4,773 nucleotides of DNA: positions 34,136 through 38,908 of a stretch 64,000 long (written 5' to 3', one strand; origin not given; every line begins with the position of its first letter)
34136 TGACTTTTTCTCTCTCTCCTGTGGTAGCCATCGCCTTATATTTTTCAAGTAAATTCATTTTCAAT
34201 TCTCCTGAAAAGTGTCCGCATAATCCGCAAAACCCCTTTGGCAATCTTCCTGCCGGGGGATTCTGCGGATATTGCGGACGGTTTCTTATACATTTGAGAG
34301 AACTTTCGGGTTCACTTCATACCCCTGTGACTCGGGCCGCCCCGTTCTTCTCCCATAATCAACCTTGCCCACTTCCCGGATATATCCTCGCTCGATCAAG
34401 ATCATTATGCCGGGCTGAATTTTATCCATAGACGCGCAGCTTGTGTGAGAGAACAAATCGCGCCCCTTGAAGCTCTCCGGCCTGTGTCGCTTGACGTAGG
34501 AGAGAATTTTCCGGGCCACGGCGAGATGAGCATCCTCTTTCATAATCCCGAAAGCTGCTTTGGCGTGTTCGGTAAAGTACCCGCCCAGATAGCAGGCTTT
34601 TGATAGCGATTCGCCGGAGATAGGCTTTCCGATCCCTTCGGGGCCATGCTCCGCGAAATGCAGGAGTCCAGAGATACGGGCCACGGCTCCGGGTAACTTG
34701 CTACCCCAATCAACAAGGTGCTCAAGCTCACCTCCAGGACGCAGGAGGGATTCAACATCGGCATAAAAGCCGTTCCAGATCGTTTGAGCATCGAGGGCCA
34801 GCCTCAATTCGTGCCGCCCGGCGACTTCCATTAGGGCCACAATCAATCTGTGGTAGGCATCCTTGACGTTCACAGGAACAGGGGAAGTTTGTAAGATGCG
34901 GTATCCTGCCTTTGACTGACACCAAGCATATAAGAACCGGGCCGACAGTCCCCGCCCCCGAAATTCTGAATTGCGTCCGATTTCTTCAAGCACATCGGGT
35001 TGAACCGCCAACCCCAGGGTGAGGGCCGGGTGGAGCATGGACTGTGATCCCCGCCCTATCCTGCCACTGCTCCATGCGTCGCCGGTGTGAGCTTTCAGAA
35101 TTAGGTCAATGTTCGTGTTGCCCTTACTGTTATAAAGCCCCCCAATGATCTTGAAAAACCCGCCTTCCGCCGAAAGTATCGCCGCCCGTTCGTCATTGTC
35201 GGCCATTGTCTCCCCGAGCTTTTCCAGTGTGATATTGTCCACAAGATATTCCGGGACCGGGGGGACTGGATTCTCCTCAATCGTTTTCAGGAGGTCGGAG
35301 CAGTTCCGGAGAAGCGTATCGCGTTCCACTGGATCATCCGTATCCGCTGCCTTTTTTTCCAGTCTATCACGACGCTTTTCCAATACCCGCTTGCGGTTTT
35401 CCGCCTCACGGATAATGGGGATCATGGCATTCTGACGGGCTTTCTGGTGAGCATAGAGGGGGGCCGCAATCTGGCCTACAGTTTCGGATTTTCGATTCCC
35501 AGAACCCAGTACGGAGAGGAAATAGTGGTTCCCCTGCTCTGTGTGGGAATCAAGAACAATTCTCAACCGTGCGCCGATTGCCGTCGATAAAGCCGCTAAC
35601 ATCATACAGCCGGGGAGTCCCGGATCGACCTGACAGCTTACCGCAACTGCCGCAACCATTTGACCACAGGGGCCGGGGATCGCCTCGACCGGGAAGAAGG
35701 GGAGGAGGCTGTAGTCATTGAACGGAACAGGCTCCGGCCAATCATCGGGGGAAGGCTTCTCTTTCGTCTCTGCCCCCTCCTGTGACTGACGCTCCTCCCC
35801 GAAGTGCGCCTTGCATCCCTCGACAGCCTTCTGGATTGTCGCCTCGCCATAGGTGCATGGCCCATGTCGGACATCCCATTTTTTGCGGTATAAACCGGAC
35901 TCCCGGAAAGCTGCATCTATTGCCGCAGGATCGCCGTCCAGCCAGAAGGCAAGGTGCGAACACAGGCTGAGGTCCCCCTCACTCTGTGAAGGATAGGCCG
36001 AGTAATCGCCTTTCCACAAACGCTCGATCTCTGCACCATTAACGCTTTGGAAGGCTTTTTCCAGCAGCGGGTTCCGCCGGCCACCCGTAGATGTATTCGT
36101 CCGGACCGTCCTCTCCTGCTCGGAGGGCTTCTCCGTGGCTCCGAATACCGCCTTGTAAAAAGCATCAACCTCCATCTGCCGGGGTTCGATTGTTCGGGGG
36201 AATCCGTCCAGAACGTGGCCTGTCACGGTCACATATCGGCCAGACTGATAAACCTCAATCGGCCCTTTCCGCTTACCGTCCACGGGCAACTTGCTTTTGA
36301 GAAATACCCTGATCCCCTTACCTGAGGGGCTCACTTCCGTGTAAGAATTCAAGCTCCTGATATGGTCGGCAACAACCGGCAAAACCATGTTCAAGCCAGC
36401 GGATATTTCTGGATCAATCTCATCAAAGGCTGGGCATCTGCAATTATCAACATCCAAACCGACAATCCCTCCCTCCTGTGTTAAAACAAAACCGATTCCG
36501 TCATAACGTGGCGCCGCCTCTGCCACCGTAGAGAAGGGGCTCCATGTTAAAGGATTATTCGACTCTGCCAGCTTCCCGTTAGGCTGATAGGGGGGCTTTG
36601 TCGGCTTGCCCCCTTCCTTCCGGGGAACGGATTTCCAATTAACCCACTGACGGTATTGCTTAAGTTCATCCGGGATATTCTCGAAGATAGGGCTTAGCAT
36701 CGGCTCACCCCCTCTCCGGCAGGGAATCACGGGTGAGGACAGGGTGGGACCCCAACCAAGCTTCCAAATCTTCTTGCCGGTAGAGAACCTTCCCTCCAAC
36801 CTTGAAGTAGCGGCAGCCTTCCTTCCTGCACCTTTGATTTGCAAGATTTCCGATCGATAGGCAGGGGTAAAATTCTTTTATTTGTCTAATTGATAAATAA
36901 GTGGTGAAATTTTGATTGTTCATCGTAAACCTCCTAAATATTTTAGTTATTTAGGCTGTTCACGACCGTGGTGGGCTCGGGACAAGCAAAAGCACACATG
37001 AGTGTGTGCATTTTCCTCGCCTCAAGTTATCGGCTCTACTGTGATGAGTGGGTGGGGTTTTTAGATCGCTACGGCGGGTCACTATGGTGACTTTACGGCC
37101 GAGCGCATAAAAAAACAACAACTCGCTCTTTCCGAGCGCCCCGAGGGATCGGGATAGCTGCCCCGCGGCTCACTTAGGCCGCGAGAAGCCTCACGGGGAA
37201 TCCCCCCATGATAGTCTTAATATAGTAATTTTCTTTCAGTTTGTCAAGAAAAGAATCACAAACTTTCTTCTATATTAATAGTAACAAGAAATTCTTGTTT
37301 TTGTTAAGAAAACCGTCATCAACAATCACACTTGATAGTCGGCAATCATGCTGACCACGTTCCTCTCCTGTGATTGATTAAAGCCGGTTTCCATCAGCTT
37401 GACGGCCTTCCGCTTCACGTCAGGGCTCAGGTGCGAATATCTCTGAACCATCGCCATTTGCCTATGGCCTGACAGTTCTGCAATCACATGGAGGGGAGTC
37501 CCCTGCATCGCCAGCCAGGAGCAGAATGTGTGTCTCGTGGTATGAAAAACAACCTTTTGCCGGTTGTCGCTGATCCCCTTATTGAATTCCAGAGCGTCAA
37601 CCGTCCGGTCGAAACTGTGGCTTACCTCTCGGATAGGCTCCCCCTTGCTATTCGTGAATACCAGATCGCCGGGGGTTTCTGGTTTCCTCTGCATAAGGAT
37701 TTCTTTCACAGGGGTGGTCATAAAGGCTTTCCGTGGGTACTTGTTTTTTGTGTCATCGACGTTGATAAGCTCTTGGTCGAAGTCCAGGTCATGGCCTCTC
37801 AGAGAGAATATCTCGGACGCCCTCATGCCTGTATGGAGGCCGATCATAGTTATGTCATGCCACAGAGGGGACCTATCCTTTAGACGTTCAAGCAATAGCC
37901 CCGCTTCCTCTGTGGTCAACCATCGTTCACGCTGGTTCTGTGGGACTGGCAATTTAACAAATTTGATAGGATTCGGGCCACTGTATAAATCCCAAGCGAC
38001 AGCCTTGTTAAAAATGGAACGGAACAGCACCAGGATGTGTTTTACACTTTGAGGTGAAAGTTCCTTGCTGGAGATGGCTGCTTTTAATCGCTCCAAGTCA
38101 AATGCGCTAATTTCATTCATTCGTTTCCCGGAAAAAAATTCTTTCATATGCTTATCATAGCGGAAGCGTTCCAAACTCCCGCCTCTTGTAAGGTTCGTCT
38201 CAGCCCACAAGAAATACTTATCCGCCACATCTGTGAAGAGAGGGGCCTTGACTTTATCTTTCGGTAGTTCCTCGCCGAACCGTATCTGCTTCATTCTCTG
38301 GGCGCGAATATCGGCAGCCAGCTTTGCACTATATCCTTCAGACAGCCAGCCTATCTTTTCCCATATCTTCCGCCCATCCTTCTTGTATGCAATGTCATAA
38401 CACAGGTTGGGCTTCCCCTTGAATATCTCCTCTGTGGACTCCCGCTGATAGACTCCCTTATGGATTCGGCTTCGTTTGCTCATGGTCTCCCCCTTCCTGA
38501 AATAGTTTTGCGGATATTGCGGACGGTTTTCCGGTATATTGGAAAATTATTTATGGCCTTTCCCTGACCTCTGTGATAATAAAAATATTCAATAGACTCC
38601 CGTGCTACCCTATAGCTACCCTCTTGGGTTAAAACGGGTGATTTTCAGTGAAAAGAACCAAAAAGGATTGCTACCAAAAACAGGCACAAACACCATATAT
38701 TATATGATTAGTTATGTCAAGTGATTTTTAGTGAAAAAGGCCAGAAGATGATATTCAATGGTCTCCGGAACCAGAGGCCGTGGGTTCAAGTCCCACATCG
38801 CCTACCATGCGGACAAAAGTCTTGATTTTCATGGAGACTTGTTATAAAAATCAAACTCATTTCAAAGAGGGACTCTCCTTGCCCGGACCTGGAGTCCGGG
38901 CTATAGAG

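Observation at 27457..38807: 11.3-kb integrative island in tRNA-Arg(CCG) with exact 49-bp att repeats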

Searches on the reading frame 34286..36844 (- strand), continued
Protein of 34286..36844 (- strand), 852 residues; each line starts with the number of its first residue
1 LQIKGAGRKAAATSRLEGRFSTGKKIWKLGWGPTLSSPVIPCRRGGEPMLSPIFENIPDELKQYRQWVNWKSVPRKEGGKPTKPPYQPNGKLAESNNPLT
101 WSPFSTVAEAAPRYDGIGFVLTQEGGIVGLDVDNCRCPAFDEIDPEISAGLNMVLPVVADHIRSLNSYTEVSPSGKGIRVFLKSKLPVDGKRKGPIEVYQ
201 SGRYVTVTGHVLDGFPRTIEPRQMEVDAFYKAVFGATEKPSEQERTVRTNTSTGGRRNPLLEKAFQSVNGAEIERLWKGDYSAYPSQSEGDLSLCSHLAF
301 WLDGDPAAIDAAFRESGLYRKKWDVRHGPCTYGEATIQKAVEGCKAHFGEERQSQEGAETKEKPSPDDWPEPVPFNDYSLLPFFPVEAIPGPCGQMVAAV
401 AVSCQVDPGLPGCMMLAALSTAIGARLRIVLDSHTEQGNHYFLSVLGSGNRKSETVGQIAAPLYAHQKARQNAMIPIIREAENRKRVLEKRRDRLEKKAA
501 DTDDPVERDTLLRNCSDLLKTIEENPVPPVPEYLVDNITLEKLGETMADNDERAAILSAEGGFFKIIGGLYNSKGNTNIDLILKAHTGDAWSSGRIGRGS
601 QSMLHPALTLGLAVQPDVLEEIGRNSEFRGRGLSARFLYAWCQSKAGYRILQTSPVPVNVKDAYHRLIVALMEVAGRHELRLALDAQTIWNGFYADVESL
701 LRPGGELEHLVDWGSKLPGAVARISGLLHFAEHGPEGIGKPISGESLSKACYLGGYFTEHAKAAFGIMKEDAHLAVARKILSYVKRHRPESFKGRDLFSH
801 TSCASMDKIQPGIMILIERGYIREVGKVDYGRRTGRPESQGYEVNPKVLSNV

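Call 77: find_encoding_contigs(protein=P0006, flank=10000, max_places=2)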
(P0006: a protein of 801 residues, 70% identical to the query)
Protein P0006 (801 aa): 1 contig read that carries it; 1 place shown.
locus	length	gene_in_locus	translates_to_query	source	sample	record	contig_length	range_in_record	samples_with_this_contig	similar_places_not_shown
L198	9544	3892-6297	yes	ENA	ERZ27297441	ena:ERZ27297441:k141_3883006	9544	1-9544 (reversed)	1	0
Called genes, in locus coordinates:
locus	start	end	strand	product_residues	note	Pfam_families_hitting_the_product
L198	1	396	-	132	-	?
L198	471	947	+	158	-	PF00383:dCMP_cyt_deam_1, PF14437:MafB19-deam, PF14439:Bd3614-deam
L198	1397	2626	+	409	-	PF13356:Arm-DNA-bind_3, PF22022:Phage_int_M, PF00589:Phage_integrase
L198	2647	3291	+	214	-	-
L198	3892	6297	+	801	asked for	PF22763:NrS1-1_pol-like_HBD, PF13148:DUF3987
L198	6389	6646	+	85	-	-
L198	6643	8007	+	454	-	PF04851:ResIII, PF00270:DEAD, PF00271:Helicase_C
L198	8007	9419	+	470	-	PF02195:ParB_N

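Call 78: find_encoding_contigs(protein=P0014, flank=10000, max_places=2)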
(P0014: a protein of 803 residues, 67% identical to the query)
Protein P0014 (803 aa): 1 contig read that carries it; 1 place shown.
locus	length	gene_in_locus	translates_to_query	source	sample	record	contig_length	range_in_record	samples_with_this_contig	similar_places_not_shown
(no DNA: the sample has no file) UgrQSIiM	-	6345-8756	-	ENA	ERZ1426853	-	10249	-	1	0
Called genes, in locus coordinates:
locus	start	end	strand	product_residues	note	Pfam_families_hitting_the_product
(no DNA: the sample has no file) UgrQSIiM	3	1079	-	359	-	?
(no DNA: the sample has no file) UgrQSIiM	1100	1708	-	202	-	-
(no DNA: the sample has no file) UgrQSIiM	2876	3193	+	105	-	PF03050:DDE_Tnp_IS66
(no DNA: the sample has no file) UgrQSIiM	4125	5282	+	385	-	PF00589:Phage_integrase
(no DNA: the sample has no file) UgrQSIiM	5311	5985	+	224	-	-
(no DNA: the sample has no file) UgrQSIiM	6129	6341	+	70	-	-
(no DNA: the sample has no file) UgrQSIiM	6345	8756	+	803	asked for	PF22763:NrS1-1_pol-like_HBD, PF13148:DUF3987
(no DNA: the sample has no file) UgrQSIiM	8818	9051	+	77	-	-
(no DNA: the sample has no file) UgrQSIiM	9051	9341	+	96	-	PF12843:QSregVF_b (weak)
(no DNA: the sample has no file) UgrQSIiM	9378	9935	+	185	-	-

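Call 79: find_encoding_contigs(protein=P0015, flank=10000, max_places=2)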
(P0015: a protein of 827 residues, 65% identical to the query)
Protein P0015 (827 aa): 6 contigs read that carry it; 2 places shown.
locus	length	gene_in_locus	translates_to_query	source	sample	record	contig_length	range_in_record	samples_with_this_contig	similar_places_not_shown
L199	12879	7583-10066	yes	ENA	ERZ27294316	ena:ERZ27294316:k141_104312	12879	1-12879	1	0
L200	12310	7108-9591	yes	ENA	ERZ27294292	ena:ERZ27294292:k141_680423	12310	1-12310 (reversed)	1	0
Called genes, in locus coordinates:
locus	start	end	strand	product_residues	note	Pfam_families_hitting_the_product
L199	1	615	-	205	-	?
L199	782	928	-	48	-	-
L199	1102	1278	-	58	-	-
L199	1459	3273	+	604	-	PF00501:AMP-binding, PF23562:AMP-binding_C_3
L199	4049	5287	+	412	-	PF00589:Phage_integrase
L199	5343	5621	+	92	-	-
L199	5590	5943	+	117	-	PF13560:HTH_31 (weak), PF01381:HTH_3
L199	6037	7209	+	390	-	-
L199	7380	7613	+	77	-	-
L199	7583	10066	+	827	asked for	PF22763:NrS1-1_pol-like_HBD, PF13148:DUF3987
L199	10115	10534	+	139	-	-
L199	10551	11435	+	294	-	-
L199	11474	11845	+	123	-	PF13022:HTH_Tnp_1_2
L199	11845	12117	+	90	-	-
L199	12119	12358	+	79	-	-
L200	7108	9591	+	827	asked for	PF22763:NrS1-1_pol-like_HBD, PF13148:DUF3987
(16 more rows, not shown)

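Call 80: find_encoding_contigs(protein=P0003, flank=10000, max_places=2)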
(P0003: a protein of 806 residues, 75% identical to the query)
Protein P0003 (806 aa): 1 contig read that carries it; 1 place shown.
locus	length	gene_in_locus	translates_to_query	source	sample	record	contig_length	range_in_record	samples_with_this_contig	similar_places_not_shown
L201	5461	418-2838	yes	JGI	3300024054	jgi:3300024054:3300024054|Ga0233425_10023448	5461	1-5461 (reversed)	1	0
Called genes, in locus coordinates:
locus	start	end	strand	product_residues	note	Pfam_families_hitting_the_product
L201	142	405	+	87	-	-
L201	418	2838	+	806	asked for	PF22763:NrS1-1_pol-like_HBD, PF13148:DUF3987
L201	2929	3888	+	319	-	PF05869:Dam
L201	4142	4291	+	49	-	-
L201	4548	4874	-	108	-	-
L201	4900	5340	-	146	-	-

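Call 90: search_solved_structures(query=window:34286-36700:-, max_evalue=0.01, show_alignments=1)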
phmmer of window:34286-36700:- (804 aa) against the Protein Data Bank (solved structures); distinct sequences matched with E-value up to 0.01: 5.
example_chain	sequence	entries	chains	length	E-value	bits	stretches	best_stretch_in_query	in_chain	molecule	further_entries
7rr3_A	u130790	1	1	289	4.6e-28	100.9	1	12-294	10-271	Primase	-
6k9a_A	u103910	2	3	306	5.3e-28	100.7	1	12-295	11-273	Primase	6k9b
6a9w_A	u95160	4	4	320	6.2e-28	100.5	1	12-295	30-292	Primase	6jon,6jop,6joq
7rr4_A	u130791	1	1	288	7.1e-28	100.3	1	12-294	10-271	Primase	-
7ola_A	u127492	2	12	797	2.6e-25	91.8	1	8-299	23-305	DNA primase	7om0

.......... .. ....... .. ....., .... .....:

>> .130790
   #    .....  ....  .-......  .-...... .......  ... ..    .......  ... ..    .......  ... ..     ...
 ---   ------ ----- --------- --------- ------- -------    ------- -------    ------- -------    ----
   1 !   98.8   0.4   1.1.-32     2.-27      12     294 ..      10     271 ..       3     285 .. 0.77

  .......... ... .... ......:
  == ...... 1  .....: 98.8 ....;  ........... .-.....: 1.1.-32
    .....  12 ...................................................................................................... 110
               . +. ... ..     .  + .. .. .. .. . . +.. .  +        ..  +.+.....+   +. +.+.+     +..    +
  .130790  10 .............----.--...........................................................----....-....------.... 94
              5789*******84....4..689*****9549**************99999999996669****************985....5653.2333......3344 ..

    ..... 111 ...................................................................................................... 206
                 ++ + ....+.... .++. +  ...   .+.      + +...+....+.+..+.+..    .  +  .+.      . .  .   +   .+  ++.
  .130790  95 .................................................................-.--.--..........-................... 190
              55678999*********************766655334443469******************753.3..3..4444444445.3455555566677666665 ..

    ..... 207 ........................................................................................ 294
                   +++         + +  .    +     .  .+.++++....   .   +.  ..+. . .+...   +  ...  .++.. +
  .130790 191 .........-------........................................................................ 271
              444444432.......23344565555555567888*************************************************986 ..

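Call 102: search_protein_families(library=phrogs, proteins=[L076:2577-3707:-, L076:6199-7626:-, L076:4927-5592:-, L076:8430-9152:-, L076:9155-9712:-, L076:4114-4686:-, L076:5647-6087:-, L089:5670-7310:-, L089:14158-15396:+, L089:15837-16886:+], max_evalue=0.00001)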
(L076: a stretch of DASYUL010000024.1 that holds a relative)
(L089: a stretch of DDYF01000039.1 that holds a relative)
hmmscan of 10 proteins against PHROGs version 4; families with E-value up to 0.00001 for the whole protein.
L076:2577-3707:- (376 aa): 2 families
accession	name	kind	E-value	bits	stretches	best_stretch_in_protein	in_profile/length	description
phrog_1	-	integration and excision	9.5e-44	151.6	1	23-355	125-444/611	integrase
phrog_216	-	integration and excision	4.1e-13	50.1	1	137-320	5-195/301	integrase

L076:6199-7626:- (475 aa): 5 families
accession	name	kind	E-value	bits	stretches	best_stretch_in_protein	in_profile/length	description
phrog_2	-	head and packaging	1.2e-28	101.4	1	43-447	269-591/807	terminase large subunit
phrog_5902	-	unknown function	4.6e-17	63.3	1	18-265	12-270/359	-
phrog_9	-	head and packaging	1.3e-11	45.1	1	39-193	201-360/812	terminase large subunit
phrog_7579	-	head and packaging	2.1e-08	34.7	1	56-270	18-232/239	terminase large subunit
phrog_38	-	head and packaging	2.8e-07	30.6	0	29-91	275-343/760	terminase large subunit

L076:4927-5592:- (221 aa): 0 families

L076:8430-9152:- (240 aa): 0 families

L076:9155-9712:- (185 aa): 0 families

L076:4114-4686:- (190 aa): 0 families

L076:5647-6087:- (146 aa): 0 families

L089:5670-7310:- (546 aa): 5 families
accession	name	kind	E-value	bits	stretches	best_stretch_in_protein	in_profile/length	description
phrog_1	-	integration and excision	1.2e-63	217.3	1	189-543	131-453/611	integrase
phrog_216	-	integration and excision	2.8e-31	109.7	1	303-538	15-237/301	integrase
phrog_7685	-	integration and excision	3.7e-13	50.6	1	480-539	178-237/240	integrase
phrog_35951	-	unknown function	6.7e-07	30.7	1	469-538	7-76/97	-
phrog_26960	-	unknown function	6.2e-06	27.5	0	185-281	24-120/146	-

L089:14158-15396:+ (412 aa): 2 families
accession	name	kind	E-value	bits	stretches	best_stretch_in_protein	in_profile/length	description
phrog_10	-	head and packaging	4.7e-14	53.3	1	15-405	268-631/752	major head protein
phrog_2263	-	head and packaging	8.4e-09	35.8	1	187-407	323-541/551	major head protein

L089:15837-16886:+ (349 aa): 0 families

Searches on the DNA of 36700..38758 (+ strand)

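Call 97: search_dna_similar(query=window:36700-38758:+, collection=phages, mode=distant, max_rows=5)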
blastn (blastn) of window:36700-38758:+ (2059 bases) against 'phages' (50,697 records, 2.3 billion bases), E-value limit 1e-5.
No match.
